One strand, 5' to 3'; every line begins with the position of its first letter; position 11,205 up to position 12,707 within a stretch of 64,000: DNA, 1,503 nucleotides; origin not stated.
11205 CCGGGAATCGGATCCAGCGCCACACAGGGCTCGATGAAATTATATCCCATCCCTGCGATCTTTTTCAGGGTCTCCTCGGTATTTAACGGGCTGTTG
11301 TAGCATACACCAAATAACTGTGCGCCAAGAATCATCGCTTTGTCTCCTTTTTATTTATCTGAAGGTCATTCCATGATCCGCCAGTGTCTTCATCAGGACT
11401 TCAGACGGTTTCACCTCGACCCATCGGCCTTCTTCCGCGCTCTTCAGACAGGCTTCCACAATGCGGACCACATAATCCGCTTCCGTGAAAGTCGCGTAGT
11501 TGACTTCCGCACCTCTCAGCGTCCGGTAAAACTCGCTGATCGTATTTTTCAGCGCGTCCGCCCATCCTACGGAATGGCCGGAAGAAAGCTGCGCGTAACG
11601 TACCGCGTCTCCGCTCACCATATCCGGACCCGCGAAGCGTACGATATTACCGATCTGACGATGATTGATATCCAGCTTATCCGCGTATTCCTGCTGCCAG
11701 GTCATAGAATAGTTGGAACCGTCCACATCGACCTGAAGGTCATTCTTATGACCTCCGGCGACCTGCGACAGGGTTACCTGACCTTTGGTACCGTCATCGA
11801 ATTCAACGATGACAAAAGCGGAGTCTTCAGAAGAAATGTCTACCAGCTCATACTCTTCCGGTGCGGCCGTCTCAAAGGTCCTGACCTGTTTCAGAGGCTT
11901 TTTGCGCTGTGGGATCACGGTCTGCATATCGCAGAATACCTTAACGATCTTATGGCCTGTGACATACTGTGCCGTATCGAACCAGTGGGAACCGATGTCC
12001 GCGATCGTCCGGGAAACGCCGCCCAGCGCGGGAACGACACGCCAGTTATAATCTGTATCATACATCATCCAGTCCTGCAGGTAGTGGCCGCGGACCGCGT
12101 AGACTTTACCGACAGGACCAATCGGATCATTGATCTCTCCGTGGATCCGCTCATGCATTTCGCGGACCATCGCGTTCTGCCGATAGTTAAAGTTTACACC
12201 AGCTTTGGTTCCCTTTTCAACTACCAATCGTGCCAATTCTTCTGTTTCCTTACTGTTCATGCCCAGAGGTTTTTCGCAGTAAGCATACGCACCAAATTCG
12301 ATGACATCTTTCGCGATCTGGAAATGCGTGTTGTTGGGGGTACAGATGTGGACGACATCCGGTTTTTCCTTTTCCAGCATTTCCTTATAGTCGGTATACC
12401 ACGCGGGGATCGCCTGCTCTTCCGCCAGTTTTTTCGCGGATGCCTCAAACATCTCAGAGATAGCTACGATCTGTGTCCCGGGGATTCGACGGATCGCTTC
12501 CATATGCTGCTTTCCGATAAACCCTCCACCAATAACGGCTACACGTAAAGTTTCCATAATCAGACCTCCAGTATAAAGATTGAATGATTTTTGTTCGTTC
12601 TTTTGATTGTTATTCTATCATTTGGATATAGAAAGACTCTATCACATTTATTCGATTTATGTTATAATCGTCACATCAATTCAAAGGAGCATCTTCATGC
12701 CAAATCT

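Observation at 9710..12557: Gfo/Idh/MocA oxidoreductase co-operonic with a TIM-barrel-isomerase::TolB-propeller fusion: candidate oxidative (3-keto) glycoside-processing or C-C-cleaving pathway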

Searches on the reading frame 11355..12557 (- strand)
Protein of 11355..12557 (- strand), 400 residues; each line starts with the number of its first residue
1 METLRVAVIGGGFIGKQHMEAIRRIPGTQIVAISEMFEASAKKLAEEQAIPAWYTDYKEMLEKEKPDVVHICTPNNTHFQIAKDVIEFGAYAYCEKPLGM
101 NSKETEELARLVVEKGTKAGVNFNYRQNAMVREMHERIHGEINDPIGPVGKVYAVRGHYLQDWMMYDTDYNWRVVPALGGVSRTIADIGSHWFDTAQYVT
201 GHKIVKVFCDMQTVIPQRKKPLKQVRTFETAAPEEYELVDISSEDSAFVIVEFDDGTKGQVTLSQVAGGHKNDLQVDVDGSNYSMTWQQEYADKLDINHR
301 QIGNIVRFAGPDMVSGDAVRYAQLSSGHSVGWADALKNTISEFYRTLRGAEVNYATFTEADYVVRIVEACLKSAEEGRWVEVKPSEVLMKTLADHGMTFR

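Call 3: search_protein_families(library=pfam, proteins=[window:11355-12557:-], max_evalue=0.01)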
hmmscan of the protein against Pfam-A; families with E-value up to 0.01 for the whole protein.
window:11355-12557:- (400 aa): 4 families
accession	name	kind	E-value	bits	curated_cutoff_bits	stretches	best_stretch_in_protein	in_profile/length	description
PF01408.29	GFO_IDH_MocA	-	6e-26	91.9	24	1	4-123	1-120/120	Oxidoreductase family, NAD-binding Rossmann fold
PF22725.1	GFO_IDH_MocA_C3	-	1.7e-20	73.7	27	1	147-282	11-120/124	GFO/IDH/MocA C-terminal domain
PF02894.22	GFO_IDH_MocA_C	-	1.9e-18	67.5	22.9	1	149-382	9-218/218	Oxidoreductase family, C-terminal alpha/beta domain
PF21744.3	BAHCC1-like_Tudor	-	0.005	17.2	28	0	243-266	38-61/69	BAHCC1-like, Tudor domain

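Call 4: search_protein_families(library=ncbifam, proteins=[window:11355-12557:-], max_evalue=0.01)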
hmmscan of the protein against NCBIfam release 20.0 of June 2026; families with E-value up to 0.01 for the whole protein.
window:11355-12557:- (400 aa): 10 families
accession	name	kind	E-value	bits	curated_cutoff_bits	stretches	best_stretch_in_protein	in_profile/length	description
NF052479.1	LevoglcsnDh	equivalog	5.1e-44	150.5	650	1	1-382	1-386/386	levoglucosan dehydrogenase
TIGR04380.1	myo_inos_iolG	equivalog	6.3e-33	114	355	1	4-294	2-259/330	inositol 2-dehydrogenase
NF041392.1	XylDh_Gfo6_Halo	equivalog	8.7e-22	77.4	350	1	2-289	15-300/350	D-xylose 1-dehydrogenase Gfo6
NF040723.1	UDP-GlcNAcDh_Arch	equivalog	4e-21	75.8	450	1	4-215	1-192/302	UDP-N-acetylglucosamine 3-dehydrogenase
NF052679.1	InsChiInosDhIolG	equivalog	3.1e-17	62.6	540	1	3-137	2-139/343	bifunctional inositol 2-dehydrogenase/D-chiro-inositol 1-dehydrogenase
NF058561.1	BT_2158_fam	equivalog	4.6e-12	45.3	750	1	3-155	35-183/487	glycoside 3-dehydrogenase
NF008607.0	PRK11579.1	subfamily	2.2e-11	43.4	330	1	2-214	3-202/346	oxidoreductase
NF007574.0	PRK10206.1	equivalog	1.7e-06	27.3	352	1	52-130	52-130/345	oxidoreductase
NF058563.1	BT_2159_fam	equivalog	1.8e-05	23.9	650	1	5-142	2-140/350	disaccharide 3-dehydrogenase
TIGR01921.1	DAP-DH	equivalog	4e-05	23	180.6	1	1-85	1-80/324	diaminopimelate dehydrogenase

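Call 6: search_solved_structures(query=window:11355-12557:-, max_evalue=0.001, show_alignments=2)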
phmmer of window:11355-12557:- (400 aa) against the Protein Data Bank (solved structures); distinct sequences matched with E-value up to 0.001: 83 (the best 60 are shown).
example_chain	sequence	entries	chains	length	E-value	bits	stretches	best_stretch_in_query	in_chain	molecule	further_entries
4h3v_A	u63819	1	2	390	1.1e-29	107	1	3-296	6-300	Oxidoreductase domain protein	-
4gqa_A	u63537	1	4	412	1.4e-29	106.7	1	4-380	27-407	NAD binding Oxidoreductase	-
6a3f_A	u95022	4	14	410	3e-29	105.6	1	1-383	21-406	Putative dehydrogenase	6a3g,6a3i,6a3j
3v5n_A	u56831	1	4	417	3.5e-28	102.1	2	4-216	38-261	Oxidoreductase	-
7d5n_A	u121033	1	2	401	4.8e-23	85.2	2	4-221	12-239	Oxidoreductase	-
7d5m_A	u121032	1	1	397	5.7e-23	84.9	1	4-381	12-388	Oxidoreductase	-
4fb5_A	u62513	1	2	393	1.1e-21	80.7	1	2-382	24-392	Probable oxidoreductase protein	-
5ya8_A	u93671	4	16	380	1.6e-21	80.2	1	3-380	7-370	Scyllo-inositol dehydrogenase with L-glucose dehydrogenase activity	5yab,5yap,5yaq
3dty_A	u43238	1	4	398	4e-21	78.8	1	5-381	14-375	Oxidoreductase, Gfo/Idh/MocA family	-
6ktj_A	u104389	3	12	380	9.6e-21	77.6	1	3-380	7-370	Scyllo-inositol dehydrogenase with L-glucose dehydrogenase activity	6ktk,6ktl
7xr9_A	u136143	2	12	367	4.8e-17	65.4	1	2-195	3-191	DgpA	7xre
9m3d_B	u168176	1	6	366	8.4e-17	64.6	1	2-257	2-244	DgpA1 from W974-1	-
3ezy_A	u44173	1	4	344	5.4e-16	62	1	3-217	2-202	Dehydrogenase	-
6jw6_A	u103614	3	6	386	7.7e-16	61.5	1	4-271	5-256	Dehydrogenase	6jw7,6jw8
3cea_A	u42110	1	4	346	2.8e-15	59.6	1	3-212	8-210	Myo-inositol 2-dehydrogenase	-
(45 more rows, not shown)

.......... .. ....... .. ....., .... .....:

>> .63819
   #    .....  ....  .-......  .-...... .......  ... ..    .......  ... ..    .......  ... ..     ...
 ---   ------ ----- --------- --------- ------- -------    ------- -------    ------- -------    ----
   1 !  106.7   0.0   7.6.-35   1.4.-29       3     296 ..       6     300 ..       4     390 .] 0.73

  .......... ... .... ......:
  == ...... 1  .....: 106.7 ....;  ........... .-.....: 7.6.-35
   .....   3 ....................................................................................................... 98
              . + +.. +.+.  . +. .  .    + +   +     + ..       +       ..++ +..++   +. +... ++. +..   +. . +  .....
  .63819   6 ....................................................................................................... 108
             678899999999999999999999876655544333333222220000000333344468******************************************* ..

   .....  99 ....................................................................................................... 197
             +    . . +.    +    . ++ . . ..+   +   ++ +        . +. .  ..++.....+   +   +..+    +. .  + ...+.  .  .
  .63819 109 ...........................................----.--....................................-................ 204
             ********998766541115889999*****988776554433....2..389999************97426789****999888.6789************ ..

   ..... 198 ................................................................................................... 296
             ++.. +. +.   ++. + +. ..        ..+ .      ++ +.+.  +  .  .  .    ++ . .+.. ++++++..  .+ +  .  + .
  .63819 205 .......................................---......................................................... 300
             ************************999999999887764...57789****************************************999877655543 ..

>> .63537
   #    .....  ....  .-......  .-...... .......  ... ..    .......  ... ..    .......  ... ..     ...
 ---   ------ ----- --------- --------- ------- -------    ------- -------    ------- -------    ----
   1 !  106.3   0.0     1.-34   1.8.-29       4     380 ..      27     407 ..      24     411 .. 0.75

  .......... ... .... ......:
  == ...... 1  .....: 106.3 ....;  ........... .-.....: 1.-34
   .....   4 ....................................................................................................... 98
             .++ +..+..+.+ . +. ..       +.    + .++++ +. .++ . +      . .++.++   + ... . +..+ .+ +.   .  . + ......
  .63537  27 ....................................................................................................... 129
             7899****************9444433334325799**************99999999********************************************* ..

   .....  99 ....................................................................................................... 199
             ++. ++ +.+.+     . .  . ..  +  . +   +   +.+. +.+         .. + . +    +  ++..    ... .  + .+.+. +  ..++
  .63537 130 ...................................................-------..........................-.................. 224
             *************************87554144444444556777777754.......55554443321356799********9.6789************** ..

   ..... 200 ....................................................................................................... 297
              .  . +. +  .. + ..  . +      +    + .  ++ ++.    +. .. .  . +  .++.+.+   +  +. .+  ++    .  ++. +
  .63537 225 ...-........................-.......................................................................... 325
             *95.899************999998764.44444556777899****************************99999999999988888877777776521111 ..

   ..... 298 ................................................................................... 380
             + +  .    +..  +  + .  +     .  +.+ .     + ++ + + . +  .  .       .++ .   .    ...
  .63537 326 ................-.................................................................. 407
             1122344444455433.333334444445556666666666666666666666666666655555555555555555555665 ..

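Call 39: find_encoding_contigs(protein=window:11355-12557:-, flank=10000, max_places=3)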
Protein window:11355-12557:- (400 aa): 8 contigs read that carry it; 3 places shown.
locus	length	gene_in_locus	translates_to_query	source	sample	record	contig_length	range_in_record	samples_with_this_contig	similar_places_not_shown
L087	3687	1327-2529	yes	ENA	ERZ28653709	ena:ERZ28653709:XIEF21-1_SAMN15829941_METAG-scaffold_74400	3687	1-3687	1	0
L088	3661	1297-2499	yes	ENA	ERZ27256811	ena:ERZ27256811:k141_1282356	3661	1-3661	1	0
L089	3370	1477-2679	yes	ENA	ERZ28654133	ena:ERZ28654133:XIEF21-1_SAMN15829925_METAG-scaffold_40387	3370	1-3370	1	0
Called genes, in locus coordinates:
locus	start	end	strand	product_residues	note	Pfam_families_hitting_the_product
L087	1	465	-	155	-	?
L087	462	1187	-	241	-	PF00165:HTH_AraC, PF12833:HTH_18, PF00165:HTH_AraC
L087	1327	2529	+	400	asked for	PF01408:GFO_IDH_MocA, PF02894:GFO_IDH_MocA_C, PF22725:GFO_IDH_MocA_C3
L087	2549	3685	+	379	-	?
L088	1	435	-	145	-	?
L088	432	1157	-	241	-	PF00165:HTH_AraC, PF12833:HTH_18, PF00165:HTH_AraC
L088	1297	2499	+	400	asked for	PF01408:GFO_IDH_MocA, PF02894:GFO_IDH_MocA_C, PF22725:GFO_IDH_MocA_C3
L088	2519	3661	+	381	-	?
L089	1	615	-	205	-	?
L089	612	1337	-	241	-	PF00165:HTH_AraC, PF12833:HTH_18, PF00165:HTH_AraC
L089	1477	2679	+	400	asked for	PF01408:GFO_IDH_MocA, PF02894:GFO_IDH_MocA_C, PF22725:GFO_IDH_MocA_C3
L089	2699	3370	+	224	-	?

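Call 62: find_homologous_proteins(query=window:11355-12557:-, max_evalue=1e-20)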
Query window:11355-12557:- (400 aa): 2590 proteins with E <= 1e-20 among 7960 candidates; the best 120 are listed.
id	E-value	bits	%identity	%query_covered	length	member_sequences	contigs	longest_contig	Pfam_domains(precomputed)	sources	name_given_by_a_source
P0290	3.5e-244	828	91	98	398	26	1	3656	PF01408.29,PF22725.2,PF02894.23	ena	-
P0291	2.5e-223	759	83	97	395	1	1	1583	PF01408.29,PF22725.2,PF02894.23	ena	-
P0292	5.7e-223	758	82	98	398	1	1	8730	PF01408.29,PF22725.2,PF02894.23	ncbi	-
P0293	8.8e-223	758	83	97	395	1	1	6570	PF01408.29,PF22725.2,PF02894.23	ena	-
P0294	2.7e-221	753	83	97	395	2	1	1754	PF01408.29,PF22725.2,PF02894.23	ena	-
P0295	1.5e-218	744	81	98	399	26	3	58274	PF01408.29,PF22725.2,PF02894.23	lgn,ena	-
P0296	2.9e-214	730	80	98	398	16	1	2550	PF01408.29,PF22725.2,PF02894.23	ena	-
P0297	2.7e-159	549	62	97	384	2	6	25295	PF01408.29,PF22725.2,PF02894.23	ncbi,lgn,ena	-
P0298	8.2e-159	547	63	96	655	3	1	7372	PF01408.29,PF22725.2,PF00702.33,PF02894.23,PF08282.19,PF03435.25,PF05116.20,PF03447.23,PF12710.14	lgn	-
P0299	1.9e-157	543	62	96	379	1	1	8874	PF01408.29,PF22725.2,PF02894.23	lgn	-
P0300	1.2e-156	540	100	59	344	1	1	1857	PF01408.29,PF22725.2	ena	-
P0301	3.1e-153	529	61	96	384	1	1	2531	PF01408.29,PF22725.2,PF02894.23,PF03447.23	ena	-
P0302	1.2e-152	527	61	96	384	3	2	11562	PF01408.29,PF22725.2,PF02894.23,PF03447.23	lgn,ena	-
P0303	7.9e-151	521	61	96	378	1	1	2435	PF01408.29,PF22725.2,PF02894.23,PF18318.7,PF03447.23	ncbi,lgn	-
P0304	1.1e-150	520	60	96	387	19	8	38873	PF01408.29,PF22725.2,PF02894.23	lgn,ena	-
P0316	6.4e-137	475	55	96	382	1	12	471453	PF01408.29,PF22725.2,PF02894.23,PF03447.23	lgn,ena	-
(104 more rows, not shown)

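Call 63: find_encoding_contigs(protein=P0295, flank=6000, max_places=2)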
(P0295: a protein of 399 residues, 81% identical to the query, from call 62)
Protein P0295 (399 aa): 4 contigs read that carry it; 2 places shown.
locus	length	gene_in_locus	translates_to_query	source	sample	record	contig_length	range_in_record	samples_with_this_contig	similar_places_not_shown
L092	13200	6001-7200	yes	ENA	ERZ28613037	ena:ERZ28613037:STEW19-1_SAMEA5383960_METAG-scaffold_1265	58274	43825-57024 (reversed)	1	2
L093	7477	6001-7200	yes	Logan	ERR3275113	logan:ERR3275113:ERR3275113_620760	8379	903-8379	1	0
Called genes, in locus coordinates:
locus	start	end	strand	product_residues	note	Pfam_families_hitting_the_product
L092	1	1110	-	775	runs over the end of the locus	-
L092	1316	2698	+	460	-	PF00232:Glyco_hydro_1, PF00150:Cellulase (faint)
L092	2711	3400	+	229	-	PF00480:ROK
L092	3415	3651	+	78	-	-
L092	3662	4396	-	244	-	PF00165:HTH_AraC, PF12833:HTH_18, PF00165:HTH_AraC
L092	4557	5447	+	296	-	PF01070:FMN_dh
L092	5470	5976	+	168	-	PF00903:Glyoxalase, PF13669:Glyoxalase_4 (weak)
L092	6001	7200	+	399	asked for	PF01408:GFO_IDH_MocA, PF02894:GFO_IDH_MocA_C, PF22725:GFO_IDH_MocA_C3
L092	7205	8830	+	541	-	PF01261:AP_endonuc_2 (weak), PF26549:Tricorn_N (weak), PF07676:PD40 (faint), PF26549:Tricorn_N (weak)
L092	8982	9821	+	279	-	PF00041:fn3 (weak), PF21910:GH85_C (faint), PF25833:Fn3_SaeA_3rd (weak)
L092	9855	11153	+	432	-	PF00657:Lipase_GDSL, PF13472:Lipase_GDSL_2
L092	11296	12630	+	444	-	PF02386:TrkH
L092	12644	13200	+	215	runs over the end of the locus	PF02254:TrkA_N, PF02080:TrkA_C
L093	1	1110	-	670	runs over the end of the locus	?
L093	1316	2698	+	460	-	PF00232:Glyco_hydro_1, PF00150:Cellulase (faint)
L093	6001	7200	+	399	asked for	PF01408:GFO_IDH_MocA, PF02894:GFO_IDH_MocA_C, PF22725:GFO_IDH_MocA_C3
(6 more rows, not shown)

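Call 64: find_encoding_contigs(protein=P0304, flank=6000, max_places=2)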
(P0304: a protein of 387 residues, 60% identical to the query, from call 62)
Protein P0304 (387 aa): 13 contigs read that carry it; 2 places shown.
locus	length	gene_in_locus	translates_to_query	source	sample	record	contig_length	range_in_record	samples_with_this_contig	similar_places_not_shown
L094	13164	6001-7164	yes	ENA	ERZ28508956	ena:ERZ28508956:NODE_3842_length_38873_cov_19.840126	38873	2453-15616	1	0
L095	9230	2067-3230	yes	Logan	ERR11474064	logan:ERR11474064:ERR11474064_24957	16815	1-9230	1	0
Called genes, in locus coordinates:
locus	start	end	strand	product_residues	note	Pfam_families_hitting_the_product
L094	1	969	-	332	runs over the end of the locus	PF00356:LacI, PF00532:Peripla_BP_1, PF13407:Peripla_BP_4 (weak), PF13377:Peripla_BP_3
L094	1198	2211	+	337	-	PF01408:GFO_IDH_MocA, PF02894:GFO_IDH_MocA_C, PF22725:GFO_IDH_MocA_C3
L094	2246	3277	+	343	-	PF13407:Peripla_BP_4, PF00532:Peripla_BP_1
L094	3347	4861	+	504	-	PF00005:ABC_tran, PF13191:AAA_16 (faint), PF13401:AAA_22 (faint), PF13304:AAA_21 (faint), PF00005:ABC_tran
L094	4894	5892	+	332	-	PF02653:BPD_transp_2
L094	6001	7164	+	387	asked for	PF01408:GFO_IDH_MocA, PF22725:GFO_IDH_MocA_C3, PF02894:GFO_IDH_MocA_C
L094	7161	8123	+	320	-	PF01261:AP_endonuc_2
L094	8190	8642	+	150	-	PF00903:Glyoxalase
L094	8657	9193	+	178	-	PF00903:Glyoxalase, PF13669:Glyoxalase_4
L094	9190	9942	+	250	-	PF01261:AP_endonuc_2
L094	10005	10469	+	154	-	PF13669:Glyoxalase_4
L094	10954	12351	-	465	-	PF01554:MatE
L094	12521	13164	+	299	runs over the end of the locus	PF00126:HTH_1, PF03466:LysR_substrate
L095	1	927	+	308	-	?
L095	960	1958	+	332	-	PF02653:BPD_transp_2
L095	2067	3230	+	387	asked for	PF01408:GFO_IDH_MocA, PF22725:GFO_IDH_MocA_C3, PF02894:GFO_IDH_MocA_C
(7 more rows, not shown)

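Call 65: find_encoding_contigs(protein=P0316, flank=6000, max_places=2)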
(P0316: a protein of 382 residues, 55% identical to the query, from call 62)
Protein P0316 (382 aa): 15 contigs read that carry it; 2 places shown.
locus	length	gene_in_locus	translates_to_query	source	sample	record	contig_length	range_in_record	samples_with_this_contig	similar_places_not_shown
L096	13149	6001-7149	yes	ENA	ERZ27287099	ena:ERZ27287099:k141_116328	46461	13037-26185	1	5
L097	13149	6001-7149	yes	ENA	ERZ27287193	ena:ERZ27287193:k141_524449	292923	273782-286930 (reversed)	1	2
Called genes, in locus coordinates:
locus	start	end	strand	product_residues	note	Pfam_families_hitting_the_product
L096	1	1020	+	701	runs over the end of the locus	PF00122:E1-E2_ATPase, PF00702:Hydrolase, PF12710:HAD (weak)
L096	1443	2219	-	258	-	PF04542:Sigma70_r2, PF04539:Sigma70_r3, PF13384:HTH_23 (faint), PF08281:Sigma70_r4_2 (weak), PF04545:Sigma70_r4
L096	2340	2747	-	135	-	PF02082:Rrf2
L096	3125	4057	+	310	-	PF00291:PALP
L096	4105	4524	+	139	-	PF03054:tRNA_Me_trans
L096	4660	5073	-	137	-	PF03652:RuvX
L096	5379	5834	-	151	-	PF13560:HTH_31 (weak), PF01381:HTH_3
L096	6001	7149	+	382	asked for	PF01408:GFO_IDH_MocA, PF03447:NAD_binding_3 (weak), PF02894:GFO_IDH_MocA_C, PF22725:GFO_IDH_MocA_C3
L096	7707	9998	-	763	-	-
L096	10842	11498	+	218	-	PF12464:Mac, PF25084:LbH_EIF2B (faint), PF25087:GMPPB_C (faint), PF00132:Hexapep, PF14602:Hexapep_2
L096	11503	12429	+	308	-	PF23023:Anti-Pycsar_Apyc1, PF00753:Lactamase_B, PF12706:Lactamase_B_2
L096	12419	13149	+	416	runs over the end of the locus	PF01743:PolyA_pol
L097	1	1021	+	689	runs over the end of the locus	PF00122:E1-E2_ATPase, PF12710:HAD (faint), PF00702:Hydrolase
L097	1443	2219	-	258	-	PF04542:Sigma70_r2, PF04539:Sigma70_r3, PF13384:HTH_23 (faint), PF08281:Sigma70_r4_2 (weak), PF04545:Sigma70_r4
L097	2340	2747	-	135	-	PF02082:Rrf2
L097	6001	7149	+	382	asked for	PF01408:GFO_IDH_MocA, PF03447:NAD_binding_3 (weak), PF02894:GFO_IDH_MocA_C, PF22725:GFO_IDH_MocA_C3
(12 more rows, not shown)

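Call 79: search_solved_structures(query=L094:7161-8123:+, max_evalue=0.01)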
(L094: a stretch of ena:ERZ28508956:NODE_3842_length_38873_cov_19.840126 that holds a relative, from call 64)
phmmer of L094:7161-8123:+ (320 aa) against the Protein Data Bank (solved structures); distinct sequences matched with E-value up to 0.01: 5.
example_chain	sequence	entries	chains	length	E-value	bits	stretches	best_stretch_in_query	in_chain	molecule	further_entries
2zds_A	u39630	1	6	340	4.4e-22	82.2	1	87-311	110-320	Putative DNA-binding protein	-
8ro4_A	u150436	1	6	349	1.2e-09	41.4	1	130-307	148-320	2-hydroxy-3-keto-glucal hydratase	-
4kw2_A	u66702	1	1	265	0.0028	20.4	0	157-251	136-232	Uncharacterized protein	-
7dz5_A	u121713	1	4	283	0.0033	20.2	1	195-287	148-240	D-tagatose 3-epimerase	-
7dz2_A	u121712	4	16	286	0.0034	20.1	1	195-287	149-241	D-tagatose 3-epimerase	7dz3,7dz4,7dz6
